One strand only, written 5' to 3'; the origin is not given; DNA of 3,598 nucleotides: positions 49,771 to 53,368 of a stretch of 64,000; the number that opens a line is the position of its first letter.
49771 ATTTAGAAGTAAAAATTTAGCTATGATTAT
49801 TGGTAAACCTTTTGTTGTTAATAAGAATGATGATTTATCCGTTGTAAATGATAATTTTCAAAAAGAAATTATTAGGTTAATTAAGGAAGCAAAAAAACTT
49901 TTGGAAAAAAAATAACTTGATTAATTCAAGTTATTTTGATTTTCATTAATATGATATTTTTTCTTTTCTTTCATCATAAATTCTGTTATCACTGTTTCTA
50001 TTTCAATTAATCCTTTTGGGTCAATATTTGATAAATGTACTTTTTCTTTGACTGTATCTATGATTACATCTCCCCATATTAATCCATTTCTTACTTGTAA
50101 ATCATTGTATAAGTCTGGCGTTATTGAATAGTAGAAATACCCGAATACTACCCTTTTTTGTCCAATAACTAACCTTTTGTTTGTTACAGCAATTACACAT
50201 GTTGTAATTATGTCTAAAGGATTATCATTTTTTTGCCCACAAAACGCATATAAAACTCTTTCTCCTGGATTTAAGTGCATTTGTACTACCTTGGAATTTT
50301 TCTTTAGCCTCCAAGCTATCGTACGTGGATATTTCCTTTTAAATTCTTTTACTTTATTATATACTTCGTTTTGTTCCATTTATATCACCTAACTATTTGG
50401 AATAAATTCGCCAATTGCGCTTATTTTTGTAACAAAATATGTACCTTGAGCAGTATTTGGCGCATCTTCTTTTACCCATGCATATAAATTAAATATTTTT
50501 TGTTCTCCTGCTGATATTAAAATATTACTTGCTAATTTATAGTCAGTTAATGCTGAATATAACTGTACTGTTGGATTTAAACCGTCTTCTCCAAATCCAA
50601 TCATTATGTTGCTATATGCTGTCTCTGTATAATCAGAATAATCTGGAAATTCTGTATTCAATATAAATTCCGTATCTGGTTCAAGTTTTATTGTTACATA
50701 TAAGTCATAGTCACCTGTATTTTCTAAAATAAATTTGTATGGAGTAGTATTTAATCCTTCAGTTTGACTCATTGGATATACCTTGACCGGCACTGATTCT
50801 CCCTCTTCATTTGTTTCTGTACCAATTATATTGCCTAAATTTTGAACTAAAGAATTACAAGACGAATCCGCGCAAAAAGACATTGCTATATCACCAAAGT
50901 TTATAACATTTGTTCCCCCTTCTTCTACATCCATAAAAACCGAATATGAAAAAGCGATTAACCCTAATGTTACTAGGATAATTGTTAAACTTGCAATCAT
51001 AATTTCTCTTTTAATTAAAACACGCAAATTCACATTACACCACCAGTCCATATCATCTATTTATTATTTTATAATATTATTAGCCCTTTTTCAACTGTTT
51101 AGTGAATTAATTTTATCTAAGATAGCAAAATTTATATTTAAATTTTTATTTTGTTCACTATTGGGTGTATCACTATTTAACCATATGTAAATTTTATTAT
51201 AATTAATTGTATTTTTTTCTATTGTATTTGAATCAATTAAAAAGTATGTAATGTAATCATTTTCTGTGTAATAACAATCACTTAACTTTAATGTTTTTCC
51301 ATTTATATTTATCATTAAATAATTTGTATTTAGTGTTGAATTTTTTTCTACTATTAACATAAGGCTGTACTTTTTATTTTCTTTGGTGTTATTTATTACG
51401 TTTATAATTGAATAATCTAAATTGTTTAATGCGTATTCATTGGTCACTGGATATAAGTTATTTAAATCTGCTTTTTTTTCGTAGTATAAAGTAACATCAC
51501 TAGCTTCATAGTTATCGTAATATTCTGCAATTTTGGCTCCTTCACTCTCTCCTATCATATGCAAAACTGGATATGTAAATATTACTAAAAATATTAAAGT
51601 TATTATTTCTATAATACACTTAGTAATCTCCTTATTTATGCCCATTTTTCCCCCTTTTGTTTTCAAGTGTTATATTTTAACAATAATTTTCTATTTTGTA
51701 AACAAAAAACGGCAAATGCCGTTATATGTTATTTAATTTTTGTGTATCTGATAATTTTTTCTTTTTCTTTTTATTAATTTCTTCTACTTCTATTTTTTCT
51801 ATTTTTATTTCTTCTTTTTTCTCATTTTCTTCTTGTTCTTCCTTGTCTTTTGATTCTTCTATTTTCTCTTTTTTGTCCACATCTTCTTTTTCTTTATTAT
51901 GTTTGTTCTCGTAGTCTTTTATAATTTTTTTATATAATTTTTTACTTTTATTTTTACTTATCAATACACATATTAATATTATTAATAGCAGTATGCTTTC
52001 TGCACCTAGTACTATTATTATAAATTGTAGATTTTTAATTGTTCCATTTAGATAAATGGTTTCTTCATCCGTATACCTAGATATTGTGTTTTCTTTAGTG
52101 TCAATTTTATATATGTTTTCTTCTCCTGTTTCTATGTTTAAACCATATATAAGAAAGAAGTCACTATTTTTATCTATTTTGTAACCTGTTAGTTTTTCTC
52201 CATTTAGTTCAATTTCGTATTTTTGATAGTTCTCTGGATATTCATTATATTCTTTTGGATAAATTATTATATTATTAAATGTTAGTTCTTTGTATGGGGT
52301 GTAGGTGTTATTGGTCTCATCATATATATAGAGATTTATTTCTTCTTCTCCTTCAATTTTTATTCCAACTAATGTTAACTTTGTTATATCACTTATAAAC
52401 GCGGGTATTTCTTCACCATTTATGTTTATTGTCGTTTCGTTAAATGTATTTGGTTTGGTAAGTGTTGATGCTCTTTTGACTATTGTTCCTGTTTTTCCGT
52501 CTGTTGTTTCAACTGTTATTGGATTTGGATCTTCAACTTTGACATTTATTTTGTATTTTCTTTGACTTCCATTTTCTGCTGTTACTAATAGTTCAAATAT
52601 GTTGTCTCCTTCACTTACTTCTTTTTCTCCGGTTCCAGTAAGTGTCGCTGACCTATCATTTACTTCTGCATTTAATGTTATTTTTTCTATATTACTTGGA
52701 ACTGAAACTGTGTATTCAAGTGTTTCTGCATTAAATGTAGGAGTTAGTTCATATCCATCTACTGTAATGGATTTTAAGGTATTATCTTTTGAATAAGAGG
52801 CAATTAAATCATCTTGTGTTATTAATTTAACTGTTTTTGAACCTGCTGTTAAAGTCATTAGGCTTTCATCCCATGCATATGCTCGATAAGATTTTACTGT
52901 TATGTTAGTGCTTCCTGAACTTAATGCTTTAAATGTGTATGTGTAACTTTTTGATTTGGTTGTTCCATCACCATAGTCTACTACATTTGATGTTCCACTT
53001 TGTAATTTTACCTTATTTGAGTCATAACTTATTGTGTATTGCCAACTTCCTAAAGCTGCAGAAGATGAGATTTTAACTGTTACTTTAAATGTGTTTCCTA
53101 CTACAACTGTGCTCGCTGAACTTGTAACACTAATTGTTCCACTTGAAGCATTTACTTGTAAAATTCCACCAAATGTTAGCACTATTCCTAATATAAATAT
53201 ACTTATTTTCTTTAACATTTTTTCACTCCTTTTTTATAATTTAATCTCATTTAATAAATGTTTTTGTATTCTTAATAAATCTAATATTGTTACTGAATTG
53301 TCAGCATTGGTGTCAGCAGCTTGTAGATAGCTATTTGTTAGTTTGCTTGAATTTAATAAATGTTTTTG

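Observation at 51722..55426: Non-cellulosomal cohesin-dockerin pair: dockerin-tagged GH73 peptidoglycan hydrolase next to a membrane-anchored cohesin-like protein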

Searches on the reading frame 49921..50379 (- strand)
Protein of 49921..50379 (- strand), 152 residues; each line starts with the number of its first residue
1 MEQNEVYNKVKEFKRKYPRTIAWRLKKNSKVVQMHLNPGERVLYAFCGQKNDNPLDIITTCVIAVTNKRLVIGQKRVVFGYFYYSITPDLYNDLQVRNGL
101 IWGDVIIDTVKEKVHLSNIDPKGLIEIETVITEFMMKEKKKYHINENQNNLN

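Call 3: search_protein_families(library=pfam, proteins=[window:49921-50379:-], max_evalue=0.1)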
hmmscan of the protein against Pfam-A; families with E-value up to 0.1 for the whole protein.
window:49921-50379:- (152 aa): 2 families
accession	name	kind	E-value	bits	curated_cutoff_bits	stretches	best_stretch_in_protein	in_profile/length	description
PF14470.12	bPH_3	-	8e-11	42.7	23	1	36-130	1-92/95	Bacterial PH domain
PF11692.13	DUF3289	-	0.027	14.4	25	1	81-147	97-164/272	Protein of unknown function (DUF3289)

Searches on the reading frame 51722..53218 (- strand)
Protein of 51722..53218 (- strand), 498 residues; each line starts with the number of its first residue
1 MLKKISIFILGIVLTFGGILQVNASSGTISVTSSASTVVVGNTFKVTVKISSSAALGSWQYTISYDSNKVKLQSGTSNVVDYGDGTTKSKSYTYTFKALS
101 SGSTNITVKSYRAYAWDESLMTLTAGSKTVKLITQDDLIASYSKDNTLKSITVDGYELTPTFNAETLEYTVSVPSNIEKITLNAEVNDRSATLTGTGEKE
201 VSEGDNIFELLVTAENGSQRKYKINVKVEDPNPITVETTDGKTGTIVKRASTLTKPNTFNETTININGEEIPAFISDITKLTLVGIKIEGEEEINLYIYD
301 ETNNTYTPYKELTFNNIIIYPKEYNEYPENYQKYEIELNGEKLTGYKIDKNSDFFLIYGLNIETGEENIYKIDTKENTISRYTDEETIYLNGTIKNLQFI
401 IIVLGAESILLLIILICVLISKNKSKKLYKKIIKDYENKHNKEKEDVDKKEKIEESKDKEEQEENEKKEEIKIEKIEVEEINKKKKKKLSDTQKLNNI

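Call 3: search_protein_families(library=pfam, proteins=[window:51722-53218:-], max_evalue=0.1)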
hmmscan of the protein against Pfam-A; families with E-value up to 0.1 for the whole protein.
window:51722-53218:- (498 aa): 5 families
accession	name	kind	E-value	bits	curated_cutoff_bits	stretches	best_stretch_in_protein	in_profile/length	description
PF12733.13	Cadherin-like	-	6.6e-10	39.7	24.2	1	148-227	1-87/89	Cadherin-like beta sandwich domain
PF13584.12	BatD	-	0.00023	22.2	24.1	1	32-107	2-72/92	BatD DUF11 like domain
PF09394.16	Inhibitor_I42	-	0.003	18.3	27.2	1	38-113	2-76/91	Chagasin family peptidase inhibitor I42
PF14584.11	DUF4446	-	0.031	14.7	27.4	1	400-468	2-74/150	Protein of unknown function (DUF4446)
PF22251.1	PFF1_TM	-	0.042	13.8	32.3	1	402-486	102-187/300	Vacuolar membrane protease, transmembrane domain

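Call 4: search_protein_families(library=ncbifam, proteins=[window:51722-53218:-], max_evalue=0.1)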
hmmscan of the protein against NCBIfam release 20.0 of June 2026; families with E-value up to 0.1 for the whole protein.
window:51722-53218:- (498 aa): 2 families
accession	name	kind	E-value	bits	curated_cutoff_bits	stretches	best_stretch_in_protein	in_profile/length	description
NF053514.2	JUQZ_fam_ocin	equivalog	0.002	18.4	40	1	3-92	2-92/107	BLB8/JUQZ-1 family protein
NF053699.1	bfi_fam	equivalog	0.024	14.6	100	1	405-444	61-100/131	Bfi1 family immunity protein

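Call 6: search_solved_structures(query=window:51722-53218:-, max_evalue=10, show_alignments=2)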
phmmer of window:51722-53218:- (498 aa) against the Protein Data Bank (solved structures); distinct sequences matched with E-value up to 10: 5.
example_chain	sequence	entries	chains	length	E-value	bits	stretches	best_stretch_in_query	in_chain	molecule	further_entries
1exg_A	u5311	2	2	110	0.16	13.6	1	40-88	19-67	EXO-1,4-BETA-D-GLYCANASE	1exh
6qfs_A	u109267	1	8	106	0.85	11.3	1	40-88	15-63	Exoglucanase/xylanase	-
7d8b_B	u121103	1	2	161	1.3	10.7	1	17-140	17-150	VH-S4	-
7d6y_B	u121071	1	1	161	1.5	10.5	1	17-140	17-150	VH Domain (1C5)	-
8rjc_9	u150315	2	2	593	2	10.1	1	400-473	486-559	Calnexin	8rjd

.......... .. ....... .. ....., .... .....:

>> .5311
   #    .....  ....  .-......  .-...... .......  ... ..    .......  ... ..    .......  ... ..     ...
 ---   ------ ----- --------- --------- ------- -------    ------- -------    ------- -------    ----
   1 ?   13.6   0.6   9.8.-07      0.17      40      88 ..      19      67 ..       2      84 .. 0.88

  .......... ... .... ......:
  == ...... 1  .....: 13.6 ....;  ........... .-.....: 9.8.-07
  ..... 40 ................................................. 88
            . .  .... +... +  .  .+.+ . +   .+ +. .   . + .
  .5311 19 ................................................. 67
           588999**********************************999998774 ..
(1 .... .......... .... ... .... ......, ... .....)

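Call 14: find_encoding_contigs(protein=window:51722-53218:-, flank=10000, max_places=6)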
Protein window:51722-53218:- (498 aa): no gene with exactly this product is on record in the collection.

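Call 26: find_homologous_proteins(query=A2, max_evalue=0.00001)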
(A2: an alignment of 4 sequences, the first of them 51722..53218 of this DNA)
Query A2 (4 sequences) (498 aa, profile of the alignment): 388 proteins with E <= 0.00001 among 8000 candidates; the best 120 are listed.
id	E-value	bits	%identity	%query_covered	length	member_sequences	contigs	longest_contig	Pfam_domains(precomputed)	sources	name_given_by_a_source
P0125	7.1e-233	792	99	100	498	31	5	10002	PF12733.14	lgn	-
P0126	2.4e-232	790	99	100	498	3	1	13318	PF12733.14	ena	-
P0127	6.4e-230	782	97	100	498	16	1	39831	PF12733.14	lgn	-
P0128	1.6e-229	780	98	100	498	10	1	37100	PF12733.14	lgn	-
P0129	2.6e-229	780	58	100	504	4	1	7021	PF12733.14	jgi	-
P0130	8.6e-229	778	97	100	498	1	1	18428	PF12733.14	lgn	-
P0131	7.0e-224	762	95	88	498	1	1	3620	PF12733.14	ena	-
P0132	1.5e-213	728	89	91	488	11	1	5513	PF12733.14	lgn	-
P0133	4.9e-209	713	84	96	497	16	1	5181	PF12733.14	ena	-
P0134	4.4e-206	703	77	97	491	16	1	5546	PF12733.14,PF13584.13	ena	-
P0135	2.4e-174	598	-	-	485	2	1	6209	PF12733.14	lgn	-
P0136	1.6e-167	576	50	100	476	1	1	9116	PF12733.14,PF00963.25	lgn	-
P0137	2.3e-161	556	51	90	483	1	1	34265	PF12733.14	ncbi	-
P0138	2.7e-159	549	54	80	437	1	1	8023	PF12733.14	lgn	-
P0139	9.4e-159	547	44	82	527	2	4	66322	PF12733.14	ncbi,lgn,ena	-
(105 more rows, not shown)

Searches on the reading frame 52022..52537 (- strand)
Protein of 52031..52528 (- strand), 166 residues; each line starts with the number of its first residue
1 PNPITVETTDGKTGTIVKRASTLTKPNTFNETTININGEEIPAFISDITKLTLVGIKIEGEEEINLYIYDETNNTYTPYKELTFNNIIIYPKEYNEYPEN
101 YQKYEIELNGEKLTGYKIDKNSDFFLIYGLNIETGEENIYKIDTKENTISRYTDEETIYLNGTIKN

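Call 24: search_protein_families(library=pfam, proteins=[window:52031-52528:-], max_evalue=10)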
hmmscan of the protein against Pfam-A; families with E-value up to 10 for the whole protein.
seq(166 aa): 0 families

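Call 80: predict_structure(alignment_id=A7)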
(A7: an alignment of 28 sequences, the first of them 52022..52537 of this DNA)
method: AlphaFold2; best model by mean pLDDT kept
length: 172 residues; sequences in the alignment: 28
mean_pLDDT: 92.0   pTM: 0.80
mean pLDDT of the five models: 92.0, 91.9, 90.2, 89.7, 89.4
residues with pLDDT >= 90: 128; 70-90: 42; 50-70: 2; < 50: 0
segments of 3 or more residues with pLDDT < 50: none
pLDDT, mean of each block of 10 residues (from residue 1): 83 94 91 94 95 96 94 96 91 91 91 91 93 95 92 90 89 84
secondary structure, 60 per line:
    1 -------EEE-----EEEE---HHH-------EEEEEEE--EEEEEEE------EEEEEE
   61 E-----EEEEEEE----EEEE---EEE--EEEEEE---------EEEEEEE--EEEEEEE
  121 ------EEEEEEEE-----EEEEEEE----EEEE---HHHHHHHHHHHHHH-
elements in order: E8-10 E16-19 E33-39 E42-48 E55-61 E67-73 E78-81 E85-87 E90-95 E105-111 E114-120 E127-134 E140-146 E151-154 H158-171

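Call 82: fold_search(model_id=the predicted structure, library=pdb)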
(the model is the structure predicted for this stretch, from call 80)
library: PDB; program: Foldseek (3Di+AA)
matches with E <= 10: 452; with E <= 0.001: 0
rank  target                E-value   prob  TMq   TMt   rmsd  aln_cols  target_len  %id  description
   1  9nwi_Y                1.0e-01  0.20  0.18  0.08  17.6       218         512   10  Pseudomonas phage Pa223 tail (C6 symmetry) (released 2025-08-06)
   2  4r40_C                1.5e-01  0.20  0.18  0.11  14.1       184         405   13  Crystal Structure of TolB/Pal complex from Yersinia pestis. (released 2014-09-03)
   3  9ltj_A                1.7e-01  0.16  0.21  0.12  14.2       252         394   11  Cryo-EM structure of DDB1-DDA1-DET1 complex (released 2026-01-28)
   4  9s6c_C                2.0e-01  0.20  0.19  0.12  13.9       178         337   17  B12 Binding protein - BtuK1 (released 2025-09-17)
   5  9s6c_A                2.0e-01  0.20  0.19  0.13  13.7       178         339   16  B12 Binding protein - BtuK1 (released 2025-09-17)
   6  2gop_B                3.6e-01  0.13  0.19  0.13  14.9       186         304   14  The beta-propeller domain of the Trilobed protease from Pyrococcus furiosus reveals an open velcro topology (released 2007-01-23)
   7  3tto_B                3.6e-01  0.06  0.14  0.04  17.3       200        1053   12  Crystal structure of Leuconostoc mesenteroides NRRL B-1299 N-terminally truncated dextransucrase DSR-E in triclinic fo (released 2012-01-25)
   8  3cka_A                4.0e-01  0.10  0.16  0.12  14.1       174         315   10  The crystal structure of OspA mutant (released 2009-03-17)
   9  4tvd                  4.4e-01  0.06  0.14  0.05  15.7       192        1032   12  N-terminally truncated dextransucrase DSR-E from Leuconostoc mesenteroides NRRL B-1299 in complex with D-glucose (released 2015-08-05)
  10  3ckg                  4.7e-01  0.15  0.23  0.18  13.8       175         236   12  The crystal structure of OspA deletion mutant (released 2009-01-27)
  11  9s6c_B                4.7e-01  0.13  0.19  0.12  13.8       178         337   17  B12 Binding protein - BtuK1 (released 2025-09-17)
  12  6gxs_C                4.7e-01  0.08  0.16  0.09  15.1       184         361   12  Crystal structure of CV39L lectin from Chromobacterium violaceum at 1.8 A resolution (released 2019-12-04)
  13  2hkd                  4.7e-01  0.05  0.12  0.07  21.8       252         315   10  The crystal structure of engineered OSPA (released 2006-11-21)
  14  2ol8                  5.2e-01  0.13  0.20  0.16  14.2       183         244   12  The crystal structure of OspA mutant (released 2007-12-11)
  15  7jwg_E                5.2e-01  0.10  0.18  0.15  13.4       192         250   14  OspA-Fab 221-7 complex structure (released 2021-09-08)
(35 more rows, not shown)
